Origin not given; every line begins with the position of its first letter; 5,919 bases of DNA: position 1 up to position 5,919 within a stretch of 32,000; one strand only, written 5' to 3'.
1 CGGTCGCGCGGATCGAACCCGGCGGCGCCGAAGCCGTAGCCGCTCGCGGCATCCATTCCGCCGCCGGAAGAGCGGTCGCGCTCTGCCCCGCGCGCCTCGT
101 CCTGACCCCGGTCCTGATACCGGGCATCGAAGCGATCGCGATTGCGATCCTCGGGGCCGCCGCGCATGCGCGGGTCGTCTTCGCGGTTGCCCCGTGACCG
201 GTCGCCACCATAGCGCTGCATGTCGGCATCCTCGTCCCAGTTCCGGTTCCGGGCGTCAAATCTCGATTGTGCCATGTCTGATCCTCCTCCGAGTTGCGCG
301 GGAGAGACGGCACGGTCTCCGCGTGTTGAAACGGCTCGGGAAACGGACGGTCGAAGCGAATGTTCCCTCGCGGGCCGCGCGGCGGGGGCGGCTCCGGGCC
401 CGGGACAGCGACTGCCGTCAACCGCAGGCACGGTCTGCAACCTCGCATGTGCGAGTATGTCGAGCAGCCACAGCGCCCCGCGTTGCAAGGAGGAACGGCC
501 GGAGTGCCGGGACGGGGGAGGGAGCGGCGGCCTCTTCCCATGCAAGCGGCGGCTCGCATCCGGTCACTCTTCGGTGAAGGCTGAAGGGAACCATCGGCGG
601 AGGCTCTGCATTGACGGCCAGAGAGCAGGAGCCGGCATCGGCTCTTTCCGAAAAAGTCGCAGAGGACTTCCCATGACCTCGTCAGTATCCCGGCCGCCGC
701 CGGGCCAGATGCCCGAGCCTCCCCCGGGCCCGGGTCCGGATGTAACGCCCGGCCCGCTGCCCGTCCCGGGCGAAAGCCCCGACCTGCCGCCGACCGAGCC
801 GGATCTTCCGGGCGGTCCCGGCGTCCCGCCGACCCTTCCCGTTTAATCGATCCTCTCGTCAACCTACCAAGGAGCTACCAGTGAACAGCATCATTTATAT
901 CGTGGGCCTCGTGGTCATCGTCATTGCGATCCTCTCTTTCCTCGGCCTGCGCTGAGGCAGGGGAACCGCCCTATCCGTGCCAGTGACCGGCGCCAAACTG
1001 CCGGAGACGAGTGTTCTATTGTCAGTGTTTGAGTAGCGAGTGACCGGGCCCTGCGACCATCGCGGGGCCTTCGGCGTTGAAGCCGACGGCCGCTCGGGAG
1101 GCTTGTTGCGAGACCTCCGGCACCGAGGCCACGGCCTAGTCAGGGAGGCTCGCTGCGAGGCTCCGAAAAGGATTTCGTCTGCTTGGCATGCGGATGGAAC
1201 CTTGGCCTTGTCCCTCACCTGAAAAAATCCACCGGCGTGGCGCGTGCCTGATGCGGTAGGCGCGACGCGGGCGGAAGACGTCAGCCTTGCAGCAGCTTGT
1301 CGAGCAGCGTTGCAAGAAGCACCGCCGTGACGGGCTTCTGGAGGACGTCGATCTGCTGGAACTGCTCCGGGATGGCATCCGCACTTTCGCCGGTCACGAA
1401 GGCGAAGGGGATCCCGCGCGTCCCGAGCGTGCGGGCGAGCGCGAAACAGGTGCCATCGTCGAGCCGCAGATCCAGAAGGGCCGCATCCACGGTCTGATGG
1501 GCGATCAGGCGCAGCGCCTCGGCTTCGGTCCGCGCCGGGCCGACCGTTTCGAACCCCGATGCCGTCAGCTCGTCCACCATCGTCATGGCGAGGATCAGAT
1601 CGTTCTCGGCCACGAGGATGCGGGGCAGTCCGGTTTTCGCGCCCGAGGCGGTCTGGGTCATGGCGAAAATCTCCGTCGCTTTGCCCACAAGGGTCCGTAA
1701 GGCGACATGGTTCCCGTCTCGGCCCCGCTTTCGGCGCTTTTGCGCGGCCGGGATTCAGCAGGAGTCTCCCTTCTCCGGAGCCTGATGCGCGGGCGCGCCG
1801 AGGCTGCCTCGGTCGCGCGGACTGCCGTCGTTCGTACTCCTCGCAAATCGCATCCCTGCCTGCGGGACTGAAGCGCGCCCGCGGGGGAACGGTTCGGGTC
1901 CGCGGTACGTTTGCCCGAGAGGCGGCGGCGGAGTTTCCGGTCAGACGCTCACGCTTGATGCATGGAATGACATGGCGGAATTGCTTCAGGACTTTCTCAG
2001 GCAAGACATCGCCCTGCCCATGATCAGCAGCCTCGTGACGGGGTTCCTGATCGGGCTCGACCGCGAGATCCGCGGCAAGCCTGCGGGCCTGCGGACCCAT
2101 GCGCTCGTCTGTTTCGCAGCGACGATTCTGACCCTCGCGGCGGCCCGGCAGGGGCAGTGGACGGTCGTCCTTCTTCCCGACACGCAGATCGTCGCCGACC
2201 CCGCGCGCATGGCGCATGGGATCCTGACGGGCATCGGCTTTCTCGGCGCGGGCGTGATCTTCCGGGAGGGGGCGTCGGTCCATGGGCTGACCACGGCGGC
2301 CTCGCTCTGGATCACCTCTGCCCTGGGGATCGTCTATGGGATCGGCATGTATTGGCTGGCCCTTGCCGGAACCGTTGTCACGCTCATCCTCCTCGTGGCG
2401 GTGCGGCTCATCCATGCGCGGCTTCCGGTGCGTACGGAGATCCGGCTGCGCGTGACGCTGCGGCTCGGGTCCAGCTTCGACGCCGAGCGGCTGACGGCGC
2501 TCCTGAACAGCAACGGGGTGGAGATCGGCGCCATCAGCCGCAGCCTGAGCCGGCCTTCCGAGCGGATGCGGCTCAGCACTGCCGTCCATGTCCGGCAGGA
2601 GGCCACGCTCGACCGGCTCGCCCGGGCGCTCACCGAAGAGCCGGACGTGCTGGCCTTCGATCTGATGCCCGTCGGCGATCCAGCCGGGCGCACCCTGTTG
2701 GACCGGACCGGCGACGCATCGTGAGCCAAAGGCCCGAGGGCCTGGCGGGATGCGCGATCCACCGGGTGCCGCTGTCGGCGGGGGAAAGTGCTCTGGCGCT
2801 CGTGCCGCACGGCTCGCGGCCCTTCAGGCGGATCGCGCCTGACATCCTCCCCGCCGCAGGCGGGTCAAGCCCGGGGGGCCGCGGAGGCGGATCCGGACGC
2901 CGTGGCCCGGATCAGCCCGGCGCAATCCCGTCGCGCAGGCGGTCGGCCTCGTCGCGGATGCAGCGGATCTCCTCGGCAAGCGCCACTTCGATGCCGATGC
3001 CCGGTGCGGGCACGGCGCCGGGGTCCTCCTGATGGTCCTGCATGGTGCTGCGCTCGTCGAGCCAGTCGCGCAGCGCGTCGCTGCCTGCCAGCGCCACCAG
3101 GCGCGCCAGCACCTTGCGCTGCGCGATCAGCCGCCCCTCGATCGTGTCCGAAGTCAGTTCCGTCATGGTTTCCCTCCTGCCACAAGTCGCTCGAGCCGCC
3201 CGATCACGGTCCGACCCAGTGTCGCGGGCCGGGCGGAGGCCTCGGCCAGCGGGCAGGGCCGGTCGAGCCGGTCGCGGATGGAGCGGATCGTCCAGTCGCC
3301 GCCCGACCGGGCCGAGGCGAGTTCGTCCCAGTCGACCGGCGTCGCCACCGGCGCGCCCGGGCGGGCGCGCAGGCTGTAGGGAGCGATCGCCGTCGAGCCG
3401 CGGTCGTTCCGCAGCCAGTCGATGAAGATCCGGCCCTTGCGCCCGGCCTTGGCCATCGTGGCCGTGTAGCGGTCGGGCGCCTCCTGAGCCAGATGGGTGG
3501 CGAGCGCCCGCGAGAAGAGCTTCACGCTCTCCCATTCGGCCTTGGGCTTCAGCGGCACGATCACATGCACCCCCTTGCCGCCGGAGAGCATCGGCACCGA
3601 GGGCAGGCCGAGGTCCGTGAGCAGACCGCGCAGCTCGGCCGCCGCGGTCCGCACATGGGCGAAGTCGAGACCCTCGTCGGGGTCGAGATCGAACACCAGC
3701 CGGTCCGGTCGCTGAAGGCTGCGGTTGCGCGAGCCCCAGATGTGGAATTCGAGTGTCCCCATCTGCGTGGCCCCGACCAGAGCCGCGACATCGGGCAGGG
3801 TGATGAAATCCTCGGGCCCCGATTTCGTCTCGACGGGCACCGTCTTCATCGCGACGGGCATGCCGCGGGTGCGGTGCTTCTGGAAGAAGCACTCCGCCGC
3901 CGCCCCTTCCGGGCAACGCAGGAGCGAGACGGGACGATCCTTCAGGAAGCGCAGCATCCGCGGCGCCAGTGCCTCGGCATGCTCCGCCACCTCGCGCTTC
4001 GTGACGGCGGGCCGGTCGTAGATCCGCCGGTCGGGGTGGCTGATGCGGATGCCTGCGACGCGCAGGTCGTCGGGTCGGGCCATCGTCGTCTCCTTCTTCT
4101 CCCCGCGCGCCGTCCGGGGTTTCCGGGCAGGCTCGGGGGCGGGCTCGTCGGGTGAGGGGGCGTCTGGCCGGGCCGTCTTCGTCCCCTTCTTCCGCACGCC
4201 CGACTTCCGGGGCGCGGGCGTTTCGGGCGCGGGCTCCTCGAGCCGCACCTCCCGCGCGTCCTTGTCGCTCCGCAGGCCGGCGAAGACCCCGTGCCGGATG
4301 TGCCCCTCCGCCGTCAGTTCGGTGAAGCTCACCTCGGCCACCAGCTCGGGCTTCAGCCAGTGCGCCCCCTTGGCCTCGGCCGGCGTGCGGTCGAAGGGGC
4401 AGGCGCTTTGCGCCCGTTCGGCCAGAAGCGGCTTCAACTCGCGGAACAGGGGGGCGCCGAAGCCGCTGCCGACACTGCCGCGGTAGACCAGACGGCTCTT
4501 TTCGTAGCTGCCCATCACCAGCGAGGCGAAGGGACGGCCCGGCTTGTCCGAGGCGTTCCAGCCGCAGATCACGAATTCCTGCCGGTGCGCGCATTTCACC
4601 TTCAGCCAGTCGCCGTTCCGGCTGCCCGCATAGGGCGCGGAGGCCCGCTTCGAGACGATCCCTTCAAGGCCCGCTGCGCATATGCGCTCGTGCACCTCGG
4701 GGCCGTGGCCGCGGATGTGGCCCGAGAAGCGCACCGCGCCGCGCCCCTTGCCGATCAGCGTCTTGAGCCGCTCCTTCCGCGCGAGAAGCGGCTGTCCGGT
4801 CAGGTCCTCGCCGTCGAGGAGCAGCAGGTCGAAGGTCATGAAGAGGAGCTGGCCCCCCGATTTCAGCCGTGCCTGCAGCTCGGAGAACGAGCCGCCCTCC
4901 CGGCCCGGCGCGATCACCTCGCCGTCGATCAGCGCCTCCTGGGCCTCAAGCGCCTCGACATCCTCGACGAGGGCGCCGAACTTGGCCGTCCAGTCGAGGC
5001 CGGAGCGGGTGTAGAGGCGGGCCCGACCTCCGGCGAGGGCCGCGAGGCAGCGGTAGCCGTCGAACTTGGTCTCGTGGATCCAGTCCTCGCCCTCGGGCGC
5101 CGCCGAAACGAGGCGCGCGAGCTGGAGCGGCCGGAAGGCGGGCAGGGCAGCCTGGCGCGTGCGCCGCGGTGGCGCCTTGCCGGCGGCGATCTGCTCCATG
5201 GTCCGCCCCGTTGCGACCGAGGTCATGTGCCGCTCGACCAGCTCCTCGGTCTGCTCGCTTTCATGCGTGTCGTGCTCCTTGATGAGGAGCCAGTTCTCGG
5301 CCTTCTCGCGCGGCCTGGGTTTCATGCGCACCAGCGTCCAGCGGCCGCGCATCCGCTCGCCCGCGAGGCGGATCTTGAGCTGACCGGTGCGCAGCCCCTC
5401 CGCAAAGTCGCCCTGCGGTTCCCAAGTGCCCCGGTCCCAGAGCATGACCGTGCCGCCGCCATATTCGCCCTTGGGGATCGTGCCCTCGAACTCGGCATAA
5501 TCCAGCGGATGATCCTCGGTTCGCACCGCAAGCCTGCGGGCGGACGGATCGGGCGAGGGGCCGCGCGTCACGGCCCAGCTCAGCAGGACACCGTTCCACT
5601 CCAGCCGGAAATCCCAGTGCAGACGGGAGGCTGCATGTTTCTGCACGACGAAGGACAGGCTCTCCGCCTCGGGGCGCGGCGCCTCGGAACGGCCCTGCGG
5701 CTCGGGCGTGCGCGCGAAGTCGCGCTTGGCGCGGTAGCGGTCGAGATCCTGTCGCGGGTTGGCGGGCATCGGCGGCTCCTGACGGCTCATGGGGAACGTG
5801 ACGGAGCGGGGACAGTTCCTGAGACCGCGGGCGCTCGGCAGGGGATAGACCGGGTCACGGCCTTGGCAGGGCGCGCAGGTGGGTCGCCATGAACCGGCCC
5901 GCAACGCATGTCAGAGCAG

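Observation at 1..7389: Compact general-stress-response island: nearly every transcription unit in the first 7.4 kb carries an EcfG-type promoter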

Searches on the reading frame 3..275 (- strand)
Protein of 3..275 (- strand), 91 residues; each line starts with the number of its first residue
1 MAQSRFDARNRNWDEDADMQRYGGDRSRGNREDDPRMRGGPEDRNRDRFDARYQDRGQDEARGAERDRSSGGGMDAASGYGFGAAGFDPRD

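Call 9: search_protein_families(library=pfam, max_evalue=0.01, proteins=[window:3-275:-])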
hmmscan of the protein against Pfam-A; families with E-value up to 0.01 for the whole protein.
seq(91 aa): 0 families

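Call 10: search_protein_families(library=ncbifam, max_evalue=0.01, proteins=[window:3-275:-])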
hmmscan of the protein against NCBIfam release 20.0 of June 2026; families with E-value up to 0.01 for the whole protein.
seq(91 aa): 0 families

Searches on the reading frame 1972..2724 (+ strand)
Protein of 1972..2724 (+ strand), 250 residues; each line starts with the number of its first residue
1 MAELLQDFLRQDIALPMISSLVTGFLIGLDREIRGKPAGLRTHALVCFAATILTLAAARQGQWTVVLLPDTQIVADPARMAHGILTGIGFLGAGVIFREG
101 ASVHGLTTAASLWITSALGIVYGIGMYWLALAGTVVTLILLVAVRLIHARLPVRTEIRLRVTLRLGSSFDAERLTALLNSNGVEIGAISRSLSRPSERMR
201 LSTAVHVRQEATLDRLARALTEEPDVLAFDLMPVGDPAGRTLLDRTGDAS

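Call 9: search_protein_families(library=pfam, max_evalue=0.01, proteins=[window:1972-2724:+])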
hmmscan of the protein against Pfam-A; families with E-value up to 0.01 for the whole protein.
window:1972-2724:+ (250 aa): 1 family
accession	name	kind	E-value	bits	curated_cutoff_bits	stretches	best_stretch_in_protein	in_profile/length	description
PF02308.21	MgtC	-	1.4e-36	125.9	31.4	1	18-149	2-120/121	MgtC family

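Call 10: search_protein_families(library=ncbifam, max_evalue=0.01, proteins=[window:1972-2724:+])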
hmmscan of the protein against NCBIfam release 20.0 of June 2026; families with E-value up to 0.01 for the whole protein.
window:1972-2724:+ (250 aa): 2 families
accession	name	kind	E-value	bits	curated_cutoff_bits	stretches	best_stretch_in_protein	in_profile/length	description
NF007431.0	PRK09977.1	equivalog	7.2e-34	117.3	214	1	12-223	4-206/215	MgtC/SapB family protein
NF011912.0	PRK15385.1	equivalog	6.2e-25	87.9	255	1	17-164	14-152/231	MgtC family protein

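Call 23: list_cluster_members(proteins=[window:6883-7386:+, window:6337-6504:+, window:6543-6755:-, window:1284-1661:-, window:2915-3166:-, window:673-843:+, window:881-952:+, window:1972-2721:+])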
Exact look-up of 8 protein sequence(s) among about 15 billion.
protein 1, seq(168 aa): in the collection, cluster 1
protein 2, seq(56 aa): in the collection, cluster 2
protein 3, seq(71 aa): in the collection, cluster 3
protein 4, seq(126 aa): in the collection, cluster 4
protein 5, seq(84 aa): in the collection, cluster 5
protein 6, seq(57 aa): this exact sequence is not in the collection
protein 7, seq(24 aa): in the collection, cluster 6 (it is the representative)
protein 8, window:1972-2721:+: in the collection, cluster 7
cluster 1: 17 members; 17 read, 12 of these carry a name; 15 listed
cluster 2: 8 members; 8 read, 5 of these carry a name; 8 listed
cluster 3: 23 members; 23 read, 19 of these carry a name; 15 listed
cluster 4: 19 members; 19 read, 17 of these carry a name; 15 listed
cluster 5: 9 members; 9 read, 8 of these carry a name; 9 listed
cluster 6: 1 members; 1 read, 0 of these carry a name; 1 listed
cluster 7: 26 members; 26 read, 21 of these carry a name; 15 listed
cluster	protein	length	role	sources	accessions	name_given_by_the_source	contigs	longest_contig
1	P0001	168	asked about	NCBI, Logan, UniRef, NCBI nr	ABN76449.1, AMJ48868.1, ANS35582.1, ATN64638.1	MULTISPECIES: sigma-70 family RNA polymerase sigma factor [Cereibacter] | RNA polymerase sigma factor n=1 Tax=Cereibacter johrii TaxID=445629 RepID=A0ABX5JE37_9RHOB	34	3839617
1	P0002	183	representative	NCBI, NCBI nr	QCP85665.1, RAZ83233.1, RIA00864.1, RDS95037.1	sigma-70 family RNA polymerase sigma factor [Cereibacter sphaeroides]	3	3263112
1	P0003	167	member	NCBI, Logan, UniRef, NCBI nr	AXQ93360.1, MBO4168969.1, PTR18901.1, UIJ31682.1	sigma-70 family RNA polymerase sigma factor [Cereibacter azotoformans] | RNA polymerase sigma factor n=2 Tax=Cereibacter TaxID=1653176 RepID=A0A2T5K908_9RHOB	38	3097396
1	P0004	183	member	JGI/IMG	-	RNA polymerase sigma-70 factor (ECF subfamily)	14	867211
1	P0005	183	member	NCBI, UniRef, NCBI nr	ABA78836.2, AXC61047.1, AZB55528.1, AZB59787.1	sigma-70 family RNA polymerase sigma factor [Rhodobacter sphaeroides] | RNA polymerase sigma factor n=2 Tax=Cereibacter sphaeroides TaxID=1063 RepID=Q3J2Z8_CERS4 | sigma factor, RpoE [Cereibacter sphaeroides 2.4.1]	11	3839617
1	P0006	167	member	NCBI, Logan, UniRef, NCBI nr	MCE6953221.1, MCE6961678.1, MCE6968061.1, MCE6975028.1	sigma-70 family RNA polymerase sigma factor [Cereibacter sphaeroides] | sigma-70 family RNA polymerase sigma factor n=1 Tax=Rhodobacterales TaxID=204455 ... | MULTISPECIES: sigma-70 family RNA polymerase sigma factor [Paracoccaceae]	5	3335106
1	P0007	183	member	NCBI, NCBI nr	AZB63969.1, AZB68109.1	sigma-70 family RNA polymerase sigma factor [Cereibacter sphaeroides]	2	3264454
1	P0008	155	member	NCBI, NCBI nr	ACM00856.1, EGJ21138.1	ECF subfamily RNA polymerase sigma-24 factor [Cereibacter sphaeroides WS8N] | RNA polymerase sigma factor [Cereibacter sphaeroides KD131]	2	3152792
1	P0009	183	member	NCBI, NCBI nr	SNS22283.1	RNA polymerase sigma-70 factor, ECF subfamily [[Luteovulum] sphaeroides subsp. ...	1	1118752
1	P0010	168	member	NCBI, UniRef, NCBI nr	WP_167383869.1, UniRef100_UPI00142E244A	sigma-70 family RNA polymerase sigma factor [Cereibacter sphaeroides] | sigma-70 family RNA polymerase sigma factor n=1 Tax=Cereibacter sphaeroides TaxID=1063 ...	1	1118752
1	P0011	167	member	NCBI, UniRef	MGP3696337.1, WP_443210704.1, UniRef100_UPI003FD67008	sigma-70 family RNA polymerase sigma factor [Rhodobacter sp. NSM] | sigma-70 family RNA polymerase sigma factor n=1 Tax=Rhodobacter sp. NSM TaxID=3457501 ...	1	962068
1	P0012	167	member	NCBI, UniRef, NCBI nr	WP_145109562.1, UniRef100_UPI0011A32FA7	sigma-70 family RNA polymerase sigma factor [Cereibacter sediminicola] | sigma-70 family RNA polymerase sigma factor n=1 Tax=Cereibacter sediminicola ...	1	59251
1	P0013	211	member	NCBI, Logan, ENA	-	-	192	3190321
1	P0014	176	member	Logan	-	-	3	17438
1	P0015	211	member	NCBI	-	-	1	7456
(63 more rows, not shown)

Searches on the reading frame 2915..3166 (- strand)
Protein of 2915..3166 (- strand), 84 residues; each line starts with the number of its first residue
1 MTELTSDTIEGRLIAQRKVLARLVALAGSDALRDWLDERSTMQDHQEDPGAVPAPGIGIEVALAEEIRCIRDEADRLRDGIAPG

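Call 67: search_protein_families(library=pfam, max_evalue=0.1, proteins=[window:2915-3166:-])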
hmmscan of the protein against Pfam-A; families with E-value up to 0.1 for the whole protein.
seq(84 aa): 0 families

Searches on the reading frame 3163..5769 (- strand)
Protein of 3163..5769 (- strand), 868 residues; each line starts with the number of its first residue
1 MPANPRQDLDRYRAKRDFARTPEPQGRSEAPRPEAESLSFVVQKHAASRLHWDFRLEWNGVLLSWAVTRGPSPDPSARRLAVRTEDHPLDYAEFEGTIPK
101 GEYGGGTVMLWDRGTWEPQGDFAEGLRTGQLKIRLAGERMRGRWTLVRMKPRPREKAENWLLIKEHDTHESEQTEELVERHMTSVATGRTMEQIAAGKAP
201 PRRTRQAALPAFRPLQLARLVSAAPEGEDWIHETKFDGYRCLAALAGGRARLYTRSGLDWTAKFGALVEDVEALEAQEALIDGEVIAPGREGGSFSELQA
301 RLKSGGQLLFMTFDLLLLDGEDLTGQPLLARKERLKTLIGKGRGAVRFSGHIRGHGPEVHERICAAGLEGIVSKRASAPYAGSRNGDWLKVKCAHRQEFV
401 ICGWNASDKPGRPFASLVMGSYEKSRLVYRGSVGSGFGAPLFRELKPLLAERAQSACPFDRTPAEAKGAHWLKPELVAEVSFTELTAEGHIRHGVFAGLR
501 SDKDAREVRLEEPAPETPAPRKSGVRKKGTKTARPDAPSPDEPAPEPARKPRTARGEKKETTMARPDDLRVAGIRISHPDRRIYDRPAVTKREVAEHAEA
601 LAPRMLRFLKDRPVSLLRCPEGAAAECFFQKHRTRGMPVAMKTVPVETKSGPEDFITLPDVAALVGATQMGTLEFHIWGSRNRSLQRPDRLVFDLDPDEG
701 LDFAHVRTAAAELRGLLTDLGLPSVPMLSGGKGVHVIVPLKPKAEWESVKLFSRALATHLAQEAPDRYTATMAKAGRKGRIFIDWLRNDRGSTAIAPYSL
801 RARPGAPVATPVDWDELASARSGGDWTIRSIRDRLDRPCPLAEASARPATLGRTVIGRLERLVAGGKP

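Call 9: search_protein_families(library=pfam, max_evalue=0.01, proteins=[window:3163-5769:-])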
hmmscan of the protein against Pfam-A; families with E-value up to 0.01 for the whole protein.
window:3163-5769:- (868 aa): 6 families
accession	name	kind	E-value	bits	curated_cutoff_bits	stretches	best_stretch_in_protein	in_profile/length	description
PF21686.3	LigD_Prim-Pol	-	5.8e-91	305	27.4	1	590-837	1-249/254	LigD, primase-polymerase domain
PF13298.12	LigD_N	-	1.3e-43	147.9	31.1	1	43-148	1-107/107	DNA Ligase D 3'-phosphoesterase domain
PF01068.26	DNA_ligase_A_M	-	5.2e-24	85.5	26.2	1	226-392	18-204/204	ATP dependent DNA ligase domain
PF04679.21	DNA_ligase_A_C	-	1.3e-23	83.7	27.5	1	412-503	3-94/94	ATP dependent DNA ligase C terminal region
PF01896.25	DNA_primase_S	-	1.2e-14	55.4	26.8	1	693-814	1-163/163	DNA primase small subunit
PF09414.15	RNA_ligase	-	0.00023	21.8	27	1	229-392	2-171/171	RNA ligase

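Call 10: search_protein_families(library=ncbifam, max_evalue=0.01, proteins=[window:3163-5769:-])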
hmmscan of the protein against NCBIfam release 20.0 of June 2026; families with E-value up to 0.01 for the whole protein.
window:3163-5769:- (868 aa): 15 families
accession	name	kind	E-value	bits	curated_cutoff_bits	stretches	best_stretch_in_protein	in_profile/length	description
NF004628.0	PRK05972.1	subfamily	4.2e-286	951.5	895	2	202-843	233-850/870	ATP-dependent DNA ligase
TIGR02776.1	NHEJ_ligase_prk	equivalog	3.5e-187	623.9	373.2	1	224-842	1-583/587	DNA ligase D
NF007210.0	PRK09632.1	equivalog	1.7e-172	575.6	989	2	6-511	298-780/781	ATP-dependent DNA ligase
TIGR02778.1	ligD_pol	equivalog_domain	4.3e-91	305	214.7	1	574-818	1-244/245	non-homologous end-joining DNA ligase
TIGR02779.1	NHEJ_ligase_lig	equivalog_domain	5e-87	291.9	227.75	1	216-509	2-301/302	non-homologous end-joining DNA ligase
NF007211.0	PRK09633.1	equivalog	3.1e-68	230.6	774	2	574-842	323-588/610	DNA ligase D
TIGR02777.1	LigD_PE_dom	equivalog_domain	3.5e-67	225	144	1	9-167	1-155/156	DNA ligase D, 3'-phosphoesterase domain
NF006078.0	PRK08224.1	equivalog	1.3e-31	109.8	296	1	212-512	9-333/350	ATP-dependent DNA ligase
NF005796.0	PRK07636.1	subfamily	8.2e-27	94.1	337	1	224-407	13-200/275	ATP-dependent DNA ligase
NF002868.0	PRK03180.1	equivalog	2.9e-22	79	641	1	226-402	202-390/509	ATP-dependent DNA ligase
TIGR00574.1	dnl1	superfamily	2.1e-21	76.2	217.8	1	228-487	190-483/527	ATP-dependent DNA ligase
NF006701.0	PRK09247.1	equivalog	1.1e-19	70.8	543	1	175-393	169-407/540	ATP-dependent DNA ligase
TIGR04120.1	DNA_lig_bact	equivalog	1.4e-17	63.9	400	1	195-393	186-398/526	cisplatin damage response ATP-dependent DNA ligase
NF041331.1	LigA_Halo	equivalog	5.8e-13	48.2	830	1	228-393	247-427/552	ATP-dependent DNA ligase LigA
NF006592.0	PRK09125.1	equivalog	0.0017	17.4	200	1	359-407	168-216/283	DNA ligase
